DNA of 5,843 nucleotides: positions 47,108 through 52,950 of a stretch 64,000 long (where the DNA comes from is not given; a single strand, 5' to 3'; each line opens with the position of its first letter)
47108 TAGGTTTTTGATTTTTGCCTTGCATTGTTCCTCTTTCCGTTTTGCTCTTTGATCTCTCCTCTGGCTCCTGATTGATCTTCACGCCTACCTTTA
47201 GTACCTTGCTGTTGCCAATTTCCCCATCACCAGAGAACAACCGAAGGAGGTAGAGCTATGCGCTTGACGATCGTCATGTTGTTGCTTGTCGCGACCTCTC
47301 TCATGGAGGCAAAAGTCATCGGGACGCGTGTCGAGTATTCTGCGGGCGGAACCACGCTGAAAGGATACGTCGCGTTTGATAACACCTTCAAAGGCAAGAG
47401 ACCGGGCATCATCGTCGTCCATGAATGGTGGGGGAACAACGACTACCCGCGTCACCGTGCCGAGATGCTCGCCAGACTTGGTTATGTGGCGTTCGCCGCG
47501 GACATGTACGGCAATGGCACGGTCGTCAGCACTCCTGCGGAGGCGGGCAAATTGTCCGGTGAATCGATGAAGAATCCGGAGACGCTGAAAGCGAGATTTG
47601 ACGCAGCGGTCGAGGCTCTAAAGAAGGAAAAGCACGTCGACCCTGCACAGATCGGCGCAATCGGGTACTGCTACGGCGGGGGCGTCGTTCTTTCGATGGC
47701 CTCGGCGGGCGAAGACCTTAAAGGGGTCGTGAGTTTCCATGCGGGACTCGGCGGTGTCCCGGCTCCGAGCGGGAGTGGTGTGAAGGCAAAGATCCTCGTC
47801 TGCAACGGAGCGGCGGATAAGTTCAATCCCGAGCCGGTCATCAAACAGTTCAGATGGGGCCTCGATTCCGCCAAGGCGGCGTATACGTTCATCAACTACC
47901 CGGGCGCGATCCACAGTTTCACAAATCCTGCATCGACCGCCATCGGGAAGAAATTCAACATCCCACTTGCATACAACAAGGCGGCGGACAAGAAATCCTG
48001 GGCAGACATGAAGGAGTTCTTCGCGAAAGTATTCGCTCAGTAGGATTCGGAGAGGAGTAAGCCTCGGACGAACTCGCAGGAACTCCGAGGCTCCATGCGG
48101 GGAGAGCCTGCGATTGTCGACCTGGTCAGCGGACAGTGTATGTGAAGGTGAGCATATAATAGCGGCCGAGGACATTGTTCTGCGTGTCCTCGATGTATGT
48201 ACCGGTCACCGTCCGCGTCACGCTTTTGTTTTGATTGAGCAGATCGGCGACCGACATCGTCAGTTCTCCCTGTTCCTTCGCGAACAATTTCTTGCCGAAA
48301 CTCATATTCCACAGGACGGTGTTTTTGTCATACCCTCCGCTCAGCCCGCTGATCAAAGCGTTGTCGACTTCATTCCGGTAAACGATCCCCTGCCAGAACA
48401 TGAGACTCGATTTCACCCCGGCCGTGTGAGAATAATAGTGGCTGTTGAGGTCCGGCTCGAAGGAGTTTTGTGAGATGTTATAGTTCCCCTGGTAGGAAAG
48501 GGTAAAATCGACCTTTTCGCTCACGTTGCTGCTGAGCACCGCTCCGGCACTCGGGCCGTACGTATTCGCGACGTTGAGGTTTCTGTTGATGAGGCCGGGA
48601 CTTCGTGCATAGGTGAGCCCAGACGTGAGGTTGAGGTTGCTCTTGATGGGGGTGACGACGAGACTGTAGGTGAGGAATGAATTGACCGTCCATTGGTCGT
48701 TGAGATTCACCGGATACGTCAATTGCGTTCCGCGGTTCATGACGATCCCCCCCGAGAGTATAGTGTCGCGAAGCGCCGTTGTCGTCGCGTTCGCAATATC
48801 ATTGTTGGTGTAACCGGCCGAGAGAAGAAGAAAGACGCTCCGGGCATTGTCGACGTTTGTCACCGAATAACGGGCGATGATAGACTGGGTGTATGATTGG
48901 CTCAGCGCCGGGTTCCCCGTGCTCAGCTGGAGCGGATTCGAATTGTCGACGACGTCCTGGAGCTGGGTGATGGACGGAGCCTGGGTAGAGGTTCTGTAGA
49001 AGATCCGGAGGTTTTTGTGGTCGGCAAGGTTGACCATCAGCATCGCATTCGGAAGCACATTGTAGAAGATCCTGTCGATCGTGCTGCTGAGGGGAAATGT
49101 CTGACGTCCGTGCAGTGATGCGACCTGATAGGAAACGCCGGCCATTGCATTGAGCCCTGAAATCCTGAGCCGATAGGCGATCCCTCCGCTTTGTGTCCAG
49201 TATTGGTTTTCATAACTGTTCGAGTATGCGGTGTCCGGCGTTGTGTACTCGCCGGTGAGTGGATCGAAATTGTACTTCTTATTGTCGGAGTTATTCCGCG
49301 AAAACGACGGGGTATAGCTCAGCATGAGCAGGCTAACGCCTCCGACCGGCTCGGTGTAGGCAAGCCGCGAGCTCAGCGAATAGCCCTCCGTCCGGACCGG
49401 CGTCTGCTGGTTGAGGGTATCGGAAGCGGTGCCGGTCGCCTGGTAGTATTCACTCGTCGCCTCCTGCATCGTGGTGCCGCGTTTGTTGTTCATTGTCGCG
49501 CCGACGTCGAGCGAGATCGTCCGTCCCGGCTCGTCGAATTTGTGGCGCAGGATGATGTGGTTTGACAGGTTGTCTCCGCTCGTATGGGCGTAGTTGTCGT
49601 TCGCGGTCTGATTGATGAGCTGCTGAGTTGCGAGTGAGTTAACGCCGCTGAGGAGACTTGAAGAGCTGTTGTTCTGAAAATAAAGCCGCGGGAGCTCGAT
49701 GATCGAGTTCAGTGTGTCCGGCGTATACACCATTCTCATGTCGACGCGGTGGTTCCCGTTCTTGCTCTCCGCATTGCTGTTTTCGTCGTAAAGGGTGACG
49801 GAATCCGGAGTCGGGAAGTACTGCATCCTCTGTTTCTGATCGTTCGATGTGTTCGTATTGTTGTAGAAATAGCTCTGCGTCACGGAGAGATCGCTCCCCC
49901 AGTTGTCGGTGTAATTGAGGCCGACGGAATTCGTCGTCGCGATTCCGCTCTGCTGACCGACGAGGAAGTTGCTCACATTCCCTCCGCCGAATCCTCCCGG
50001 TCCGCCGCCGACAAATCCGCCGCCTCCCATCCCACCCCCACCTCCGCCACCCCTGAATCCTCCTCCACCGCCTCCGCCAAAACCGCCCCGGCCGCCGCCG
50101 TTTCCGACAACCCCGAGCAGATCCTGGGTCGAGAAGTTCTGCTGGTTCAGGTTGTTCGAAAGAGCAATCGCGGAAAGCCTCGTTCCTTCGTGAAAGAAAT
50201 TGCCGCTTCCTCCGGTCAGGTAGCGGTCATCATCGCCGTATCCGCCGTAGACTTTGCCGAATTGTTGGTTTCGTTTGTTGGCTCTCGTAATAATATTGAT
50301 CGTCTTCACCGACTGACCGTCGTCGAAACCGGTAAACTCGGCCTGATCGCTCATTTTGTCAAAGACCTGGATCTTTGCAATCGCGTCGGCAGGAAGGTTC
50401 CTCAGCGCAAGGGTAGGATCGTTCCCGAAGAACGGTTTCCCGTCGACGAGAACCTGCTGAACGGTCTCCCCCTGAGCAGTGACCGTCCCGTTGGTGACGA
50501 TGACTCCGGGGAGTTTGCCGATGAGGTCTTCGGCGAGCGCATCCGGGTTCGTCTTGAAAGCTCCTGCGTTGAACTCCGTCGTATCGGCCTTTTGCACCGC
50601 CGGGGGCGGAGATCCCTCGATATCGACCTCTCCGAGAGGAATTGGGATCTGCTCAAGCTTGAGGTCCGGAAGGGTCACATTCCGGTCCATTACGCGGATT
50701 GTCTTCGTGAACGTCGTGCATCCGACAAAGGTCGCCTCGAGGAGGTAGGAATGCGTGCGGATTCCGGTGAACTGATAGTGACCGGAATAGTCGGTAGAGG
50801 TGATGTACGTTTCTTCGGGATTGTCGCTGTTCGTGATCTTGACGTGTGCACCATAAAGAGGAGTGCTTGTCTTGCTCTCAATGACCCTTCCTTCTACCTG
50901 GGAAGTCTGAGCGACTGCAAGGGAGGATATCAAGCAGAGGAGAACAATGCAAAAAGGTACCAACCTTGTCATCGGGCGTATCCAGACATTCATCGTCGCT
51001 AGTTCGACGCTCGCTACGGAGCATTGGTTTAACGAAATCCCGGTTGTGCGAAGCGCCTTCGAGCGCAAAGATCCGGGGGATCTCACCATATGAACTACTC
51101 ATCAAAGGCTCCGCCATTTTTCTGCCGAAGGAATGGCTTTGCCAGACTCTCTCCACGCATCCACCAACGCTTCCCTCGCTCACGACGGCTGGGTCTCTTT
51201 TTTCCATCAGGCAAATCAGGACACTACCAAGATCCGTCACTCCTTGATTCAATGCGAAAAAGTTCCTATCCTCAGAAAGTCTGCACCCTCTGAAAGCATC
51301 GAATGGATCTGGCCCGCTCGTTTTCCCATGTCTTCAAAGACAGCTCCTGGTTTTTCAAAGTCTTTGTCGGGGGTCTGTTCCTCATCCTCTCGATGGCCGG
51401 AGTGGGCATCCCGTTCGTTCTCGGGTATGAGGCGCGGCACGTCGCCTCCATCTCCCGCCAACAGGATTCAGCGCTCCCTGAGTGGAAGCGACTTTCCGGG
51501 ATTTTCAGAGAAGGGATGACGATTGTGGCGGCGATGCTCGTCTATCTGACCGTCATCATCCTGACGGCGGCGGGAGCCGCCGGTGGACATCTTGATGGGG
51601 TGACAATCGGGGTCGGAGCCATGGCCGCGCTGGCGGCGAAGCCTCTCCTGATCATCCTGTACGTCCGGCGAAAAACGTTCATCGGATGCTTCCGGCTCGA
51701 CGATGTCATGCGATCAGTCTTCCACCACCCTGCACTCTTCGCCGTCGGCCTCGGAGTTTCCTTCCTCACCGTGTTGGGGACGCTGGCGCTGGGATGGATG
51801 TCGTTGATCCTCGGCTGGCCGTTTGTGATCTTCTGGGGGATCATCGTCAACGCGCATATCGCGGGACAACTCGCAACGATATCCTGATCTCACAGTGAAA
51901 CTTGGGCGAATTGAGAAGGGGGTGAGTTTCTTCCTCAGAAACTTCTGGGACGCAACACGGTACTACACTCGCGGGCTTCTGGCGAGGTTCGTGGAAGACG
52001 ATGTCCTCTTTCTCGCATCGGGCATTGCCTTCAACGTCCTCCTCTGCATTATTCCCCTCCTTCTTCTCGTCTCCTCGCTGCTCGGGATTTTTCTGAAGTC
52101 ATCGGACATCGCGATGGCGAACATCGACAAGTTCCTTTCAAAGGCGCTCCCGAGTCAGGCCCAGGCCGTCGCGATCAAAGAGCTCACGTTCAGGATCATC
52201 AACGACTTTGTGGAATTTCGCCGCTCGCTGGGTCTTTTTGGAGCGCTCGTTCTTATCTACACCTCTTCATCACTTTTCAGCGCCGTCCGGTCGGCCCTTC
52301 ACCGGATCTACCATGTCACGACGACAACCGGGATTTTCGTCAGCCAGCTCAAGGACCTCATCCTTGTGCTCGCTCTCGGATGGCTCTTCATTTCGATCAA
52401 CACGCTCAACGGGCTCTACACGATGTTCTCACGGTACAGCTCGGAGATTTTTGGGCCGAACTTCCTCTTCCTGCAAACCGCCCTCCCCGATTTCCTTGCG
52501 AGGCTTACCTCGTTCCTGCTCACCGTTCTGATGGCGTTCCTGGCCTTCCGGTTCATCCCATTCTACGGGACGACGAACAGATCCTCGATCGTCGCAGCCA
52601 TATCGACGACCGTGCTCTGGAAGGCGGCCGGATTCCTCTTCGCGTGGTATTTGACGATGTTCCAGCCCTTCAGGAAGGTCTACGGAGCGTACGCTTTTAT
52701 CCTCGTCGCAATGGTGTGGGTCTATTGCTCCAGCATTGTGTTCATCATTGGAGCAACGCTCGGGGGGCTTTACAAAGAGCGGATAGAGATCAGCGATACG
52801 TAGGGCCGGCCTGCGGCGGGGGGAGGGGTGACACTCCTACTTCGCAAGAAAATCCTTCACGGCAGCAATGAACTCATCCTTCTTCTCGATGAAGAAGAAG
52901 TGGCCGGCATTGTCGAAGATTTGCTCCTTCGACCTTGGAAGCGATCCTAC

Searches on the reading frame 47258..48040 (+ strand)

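Call 84: search_protein_families(library=pfam, proteins=[window:47258-48040:+], max_evalue=0.001)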
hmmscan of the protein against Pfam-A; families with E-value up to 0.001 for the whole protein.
window:47258-48040:+ (261 aa): 3 families
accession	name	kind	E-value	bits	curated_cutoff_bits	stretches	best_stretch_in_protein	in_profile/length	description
PF01738.24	DLH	-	3e-44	151.6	21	1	36-258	3-216/217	Dienelactone hydrolase family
PF00326.27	Peptidase_S9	-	8e-06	25.9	22.6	1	66-154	5-88/213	Prolyl oligopeptidase family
PF08840.17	BAAT_C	-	5.3e-05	23.8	20.9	0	114-161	6-53/210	BAAT / Acyl-CoA thioester hydrolase C terminal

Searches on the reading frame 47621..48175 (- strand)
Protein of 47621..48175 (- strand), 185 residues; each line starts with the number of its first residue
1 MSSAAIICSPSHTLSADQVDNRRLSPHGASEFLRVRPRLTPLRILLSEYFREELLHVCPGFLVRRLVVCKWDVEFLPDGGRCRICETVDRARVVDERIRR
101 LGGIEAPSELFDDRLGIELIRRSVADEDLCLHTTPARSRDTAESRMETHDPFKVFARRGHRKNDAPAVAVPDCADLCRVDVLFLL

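Call 84: search_protein_families(library=pfam, proteins=[window:47621-48175:-], max_evalue=0.001)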
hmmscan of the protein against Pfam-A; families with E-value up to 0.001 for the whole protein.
window:47621-48175:- (185 aa): 0 families

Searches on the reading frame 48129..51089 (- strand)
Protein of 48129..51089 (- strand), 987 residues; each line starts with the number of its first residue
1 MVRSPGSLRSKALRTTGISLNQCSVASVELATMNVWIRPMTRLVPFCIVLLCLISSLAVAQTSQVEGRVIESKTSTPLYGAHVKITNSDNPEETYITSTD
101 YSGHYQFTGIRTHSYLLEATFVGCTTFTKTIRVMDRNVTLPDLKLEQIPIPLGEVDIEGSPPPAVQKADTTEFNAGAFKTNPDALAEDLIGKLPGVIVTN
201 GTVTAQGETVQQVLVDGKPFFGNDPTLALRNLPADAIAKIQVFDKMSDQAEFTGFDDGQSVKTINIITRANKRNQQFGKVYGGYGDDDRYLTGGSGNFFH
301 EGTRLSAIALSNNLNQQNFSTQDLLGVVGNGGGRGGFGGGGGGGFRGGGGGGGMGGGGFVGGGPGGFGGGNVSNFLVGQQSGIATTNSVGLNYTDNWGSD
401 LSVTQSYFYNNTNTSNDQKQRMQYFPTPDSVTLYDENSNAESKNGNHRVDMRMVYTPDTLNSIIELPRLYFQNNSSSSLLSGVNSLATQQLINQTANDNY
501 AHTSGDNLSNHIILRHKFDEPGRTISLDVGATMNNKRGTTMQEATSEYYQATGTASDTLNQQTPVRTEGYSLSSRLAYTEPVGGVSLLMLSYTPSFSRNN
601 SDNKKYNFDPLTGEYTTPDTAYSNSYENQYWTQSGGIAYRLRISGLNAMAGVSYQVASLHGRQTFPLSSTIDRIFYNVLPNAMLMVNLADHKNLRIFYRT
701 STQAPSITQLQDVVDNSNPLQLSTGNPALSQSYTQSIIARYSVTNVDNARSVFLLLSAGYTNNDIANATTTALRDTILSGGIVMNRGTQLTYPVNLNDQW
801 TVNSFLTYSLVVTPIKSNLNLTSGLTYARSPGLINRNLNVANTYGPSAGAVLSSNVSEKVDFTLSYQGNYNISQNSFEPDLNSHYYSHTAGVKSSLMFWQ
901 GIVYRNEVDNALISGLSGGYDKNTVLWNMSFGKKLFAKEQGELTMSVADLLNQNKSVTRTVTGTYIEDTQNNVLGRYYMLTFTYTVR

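Call 9: search_protein_families(library=pfam, proteins=[window:48129-51089:-], max_evalue=0.001)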
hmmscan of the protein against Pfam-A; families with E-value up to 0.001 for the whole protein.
window:48129-51089:- (987 aa): 3 families
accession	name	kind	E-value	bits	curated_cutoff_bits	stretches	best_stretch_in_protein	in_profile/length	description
PF14905.12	OMP_b-brl_3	-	6.7e-32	111.5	27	2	516-897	1-360/408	Outer membrane protein beta-barrel family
PF13620.12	CarboxypepD_reg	-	2e-11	44.5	32.3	1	64-143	1-79/82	Carboxypeptidase regulatory-like domain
PF13715.12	CarbopepD_reg_2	-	5.5e-08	33.2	32.2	1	65-144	1-75/88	CarboxypepD_reg-like domain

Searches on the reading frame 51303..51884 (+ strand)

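Call 9: search_protein_families(library=pfam, proteins=[window:51303-51884:+], max_evalue=0.001)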
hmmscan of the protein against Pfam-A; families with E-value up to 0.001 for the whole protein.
window:51303-51884:+ (194 aa): 1 family
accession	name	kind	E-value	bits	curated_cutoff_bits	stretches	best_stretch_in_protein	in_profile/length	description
PF13197.11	DUF4013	-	7.1e-07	29.6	26.9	1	26-121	3-110/168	Protein of unknown function (DUF4013)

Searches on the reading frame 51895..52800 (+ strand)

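Call 9: search_protein_families(library=pfam, proteins=[window:51895-52800:+], max_evalue=0.001)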
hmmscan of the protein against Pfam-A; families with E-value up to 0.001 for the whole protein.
window:51895-52800:+ (302 aa): 1 family
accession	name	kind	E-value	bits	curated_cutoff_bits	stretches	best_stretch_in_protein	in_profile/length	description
PF03631.20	Virul_fac_BrkB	-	6.7e-38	131.3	33.7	1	34-289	2-251/259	Virulence factor BrkB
